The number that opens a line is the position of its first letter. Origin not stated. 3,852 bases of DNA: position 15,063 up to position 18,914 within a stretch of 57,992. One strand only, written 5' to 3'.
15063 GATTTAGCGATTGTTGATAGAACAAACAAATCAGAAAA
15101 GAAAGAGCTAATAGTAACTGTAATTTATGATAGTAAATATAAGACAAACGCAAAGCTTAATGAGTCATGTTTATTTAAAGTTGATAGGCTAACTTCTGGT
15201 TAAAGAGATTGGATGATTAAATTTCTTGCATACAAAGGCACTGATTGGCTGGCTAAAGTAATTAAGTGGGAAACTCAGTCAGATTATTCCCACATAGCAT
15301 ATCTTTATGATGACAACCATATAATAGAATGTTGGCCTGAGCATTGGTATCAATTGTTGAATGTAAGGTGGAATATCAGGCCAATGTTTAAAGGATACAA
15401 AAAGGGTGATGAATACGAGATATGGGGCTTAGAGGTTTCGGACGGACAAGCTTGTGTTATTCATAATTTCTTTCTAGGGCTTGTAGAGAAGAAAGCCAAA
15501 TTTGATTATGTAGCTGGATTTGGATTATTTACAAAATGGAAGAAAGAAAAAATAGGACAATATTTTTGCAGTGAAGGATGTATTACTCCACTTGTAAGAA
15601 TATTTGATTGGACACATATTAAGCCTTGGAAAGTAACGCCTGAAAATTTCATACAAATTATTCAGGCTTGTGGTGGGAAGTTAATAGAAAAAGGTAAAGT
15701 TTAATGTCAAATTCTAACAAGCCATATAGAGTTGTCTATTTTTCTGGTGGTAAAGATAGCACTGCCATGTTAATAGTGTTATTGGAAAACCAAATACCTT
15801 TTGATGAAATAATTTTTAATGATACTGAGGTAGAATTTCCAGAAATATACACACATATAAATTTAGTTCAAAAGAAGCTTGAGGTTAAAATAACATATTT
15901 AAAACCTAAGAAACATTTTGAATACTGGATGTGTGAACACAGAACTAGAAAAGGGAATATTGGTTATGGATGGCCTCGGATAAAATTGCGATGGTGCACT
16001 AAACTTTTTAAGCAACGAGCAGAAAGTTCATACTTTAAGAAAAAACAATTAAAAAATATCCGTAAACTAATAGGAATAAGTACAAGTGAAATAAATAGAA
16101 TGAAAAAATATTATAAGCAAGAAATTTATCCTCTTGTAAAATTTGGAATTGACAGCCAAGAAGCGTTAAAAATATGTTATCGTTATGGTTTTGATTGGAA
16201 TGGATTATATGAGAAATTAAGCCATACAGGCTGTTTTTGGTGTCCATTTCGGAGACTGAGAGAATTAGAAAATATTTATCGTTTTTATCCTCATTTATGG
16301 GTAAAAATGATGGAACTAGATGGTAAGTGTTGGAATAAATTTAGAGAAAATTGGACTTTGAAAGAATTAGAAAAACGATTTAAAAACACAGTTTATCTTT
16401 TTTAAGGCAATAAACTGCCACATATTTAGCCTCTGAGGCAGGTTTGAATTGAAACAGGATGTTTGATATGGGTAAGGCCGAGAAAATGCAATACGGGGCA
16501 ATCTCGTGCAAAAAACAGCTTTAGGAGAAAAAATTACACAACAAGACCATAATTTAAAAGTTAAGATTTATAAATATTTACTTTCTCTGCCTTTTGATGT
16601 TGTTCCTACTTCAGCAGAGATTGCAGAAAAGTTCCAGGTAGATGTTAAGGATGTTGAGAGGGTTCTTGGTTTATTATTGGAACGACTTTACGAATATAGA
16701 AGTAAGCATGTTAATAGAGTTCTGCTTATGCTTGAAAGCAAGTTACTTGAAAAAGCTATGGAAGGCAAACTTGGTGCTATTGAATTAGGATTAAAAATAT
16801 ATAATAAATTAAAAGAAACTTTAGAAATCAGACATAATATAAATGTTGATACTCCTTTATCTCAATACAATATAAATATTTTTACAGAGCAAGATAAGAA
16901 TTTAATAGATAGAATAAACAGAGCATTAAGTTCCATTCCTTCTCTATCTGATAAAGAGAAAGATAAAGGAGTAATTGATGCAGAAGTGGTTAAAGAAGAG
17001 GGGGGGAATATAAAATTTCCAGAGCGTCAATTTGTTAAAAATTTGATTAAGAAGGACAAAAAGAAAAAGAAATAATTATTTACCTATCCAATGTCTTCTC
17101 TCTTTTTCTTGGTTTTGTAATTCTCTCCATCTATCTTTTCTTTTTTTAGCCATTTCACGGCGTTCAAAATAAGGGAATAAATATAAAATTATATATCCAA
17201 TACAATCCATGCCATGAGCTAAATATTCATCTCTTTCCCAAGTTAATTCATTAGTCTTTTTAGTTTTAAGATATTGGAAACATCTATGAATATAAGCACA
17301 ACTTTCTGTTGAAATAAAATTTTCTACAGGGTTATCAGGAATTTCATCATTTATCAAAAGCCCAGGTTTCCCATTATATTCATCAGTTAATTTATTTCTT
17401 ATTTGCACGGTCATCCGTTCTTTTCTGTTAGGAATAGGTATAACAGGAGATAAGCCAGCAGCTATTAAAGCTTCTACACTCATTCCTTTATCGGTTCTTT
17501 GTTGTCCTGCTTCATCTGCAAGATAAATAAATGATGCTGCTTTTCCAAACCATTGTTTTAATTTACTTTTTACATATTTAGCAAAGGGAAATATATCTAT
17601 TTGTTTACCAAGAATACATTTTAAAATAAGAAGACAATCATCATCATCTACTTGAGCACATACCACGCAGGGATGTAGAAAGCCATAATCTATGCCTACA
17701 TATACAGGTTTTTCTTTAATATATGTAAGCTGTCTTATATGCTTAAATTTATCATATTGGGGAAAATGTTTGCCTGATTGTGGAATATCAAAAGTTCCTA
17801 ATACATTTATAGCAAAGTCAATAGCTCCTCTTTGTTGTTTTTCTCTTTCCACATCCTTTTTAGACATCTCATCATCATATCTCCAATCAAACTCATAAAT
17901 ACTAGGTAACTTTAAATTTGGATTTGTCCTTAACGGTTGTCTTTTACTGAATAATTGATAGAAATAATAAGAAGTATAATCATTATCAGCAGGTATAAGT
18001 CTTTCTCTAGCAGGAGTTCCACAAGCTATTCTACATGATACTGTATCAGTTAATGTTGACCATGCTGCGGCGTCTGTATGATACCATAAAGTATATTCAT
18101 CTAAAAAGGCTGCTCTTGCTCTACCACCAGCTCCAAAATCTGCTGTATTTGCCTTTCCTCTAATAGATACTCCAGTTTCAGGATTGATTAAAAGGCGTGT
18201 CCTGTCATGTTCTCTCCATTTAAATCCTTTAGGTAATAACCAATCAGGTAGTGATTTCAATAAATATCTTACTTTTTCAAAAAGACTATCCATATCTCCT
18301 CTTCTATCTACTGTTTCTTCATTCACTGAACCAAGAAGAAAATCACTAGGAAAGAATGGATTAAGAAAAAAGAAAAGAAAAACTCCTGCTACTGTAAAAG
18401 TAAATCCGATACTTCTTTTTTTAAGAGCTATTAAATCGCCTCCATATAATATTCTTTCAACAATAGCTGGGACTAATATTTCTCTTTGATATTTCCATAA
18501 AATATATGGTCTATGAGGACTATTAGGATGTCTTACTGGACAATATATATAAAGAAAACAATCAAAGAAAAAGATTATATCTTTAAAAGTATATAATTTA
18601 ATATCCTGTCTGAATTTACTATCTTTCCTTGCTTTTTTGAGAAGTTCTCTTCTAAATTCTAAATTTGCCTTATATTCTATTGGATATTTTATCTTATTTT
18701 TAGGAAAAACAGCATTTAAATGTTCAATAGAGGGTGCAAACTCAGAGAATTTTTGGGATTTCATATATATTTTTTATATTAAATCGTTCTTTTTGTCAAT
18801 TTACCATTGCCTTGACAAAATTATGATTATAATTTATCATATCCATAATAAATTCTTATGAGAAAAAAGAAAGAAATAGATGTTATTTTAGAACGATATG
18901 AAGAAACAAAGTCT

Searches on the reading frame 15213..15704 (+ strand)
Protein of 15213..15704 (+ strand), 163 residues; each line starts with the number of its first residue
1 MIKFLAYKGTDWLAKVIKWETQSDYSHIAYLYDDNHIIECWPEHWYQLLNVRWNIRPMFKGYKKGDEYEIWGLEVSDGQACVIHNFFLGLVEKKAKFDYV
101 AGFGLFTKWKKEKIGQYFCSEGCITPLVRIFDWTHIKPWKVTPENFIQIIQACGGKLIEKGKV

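Call 54: search_protein_families(library=phrogs, proteins=[window:15213-15704:+], max_evalue=0.00001)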
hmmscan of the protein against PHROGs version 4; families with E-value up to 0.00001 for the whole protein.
window:15213-15704:+ (163 aa): 1 family
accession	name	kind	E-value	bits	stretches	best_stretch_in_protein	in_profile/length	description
phrog_1128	-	moron, auxiliary metabolic gene and host takeover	9.1e-11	42.6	1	3-145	26-163/381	enoyl-CoA hydratase/carnithine racemase-like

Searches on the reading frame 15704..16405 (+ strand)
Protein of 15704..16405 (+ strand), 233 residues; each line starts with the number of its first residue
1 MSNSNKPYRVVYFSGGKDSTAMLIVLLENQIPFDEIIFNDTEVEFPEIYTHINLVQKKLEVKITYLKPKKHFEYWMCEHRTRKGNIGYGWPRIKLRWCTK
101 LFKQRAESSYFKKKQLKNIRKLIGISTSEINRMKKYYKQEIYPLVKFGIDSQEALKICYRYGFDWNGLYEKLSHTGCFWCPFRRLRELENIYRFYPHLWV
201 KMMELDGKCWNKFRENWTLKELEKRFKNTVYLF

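Call 44: search_protein_families(library=pfam, proteins=[window:15704-16405:+], max_evalue=0.001)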
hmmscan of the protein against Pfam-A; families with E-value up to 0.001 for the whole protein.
window:15704-16405:+ (233 aa): 1 family
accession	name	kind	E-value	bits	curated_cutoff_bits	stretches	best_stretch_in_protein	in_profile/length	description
PF01507.26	PAPS_reduct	-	4.3e-11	43.6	22.5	1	10-108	3-93/175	Phosphoadenosine phosphosulfate reductase domain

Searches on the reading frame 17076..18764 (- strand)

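Call 43: search_protein_families(library=pfam, proteins=[window:17076-18764:-], max_evalue=0.001)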
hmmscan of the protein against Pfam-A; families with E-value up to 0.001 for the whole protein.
window:17076-18764:- (562 aa): 0 families

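Call 53: search_protein_families(library=phrogs, proteins=[window:17076-18764:-], max_evalue=0.00001)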
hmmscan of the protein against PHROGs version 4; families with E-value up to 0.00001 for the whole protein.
window:17076-18764:- (562 aa): 1 family
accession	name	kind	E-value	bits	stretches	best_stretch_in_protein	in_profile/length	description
phrog_5989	-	head and packaging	1.9e-09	38.1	1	61-226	119-262/347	terminase large subunit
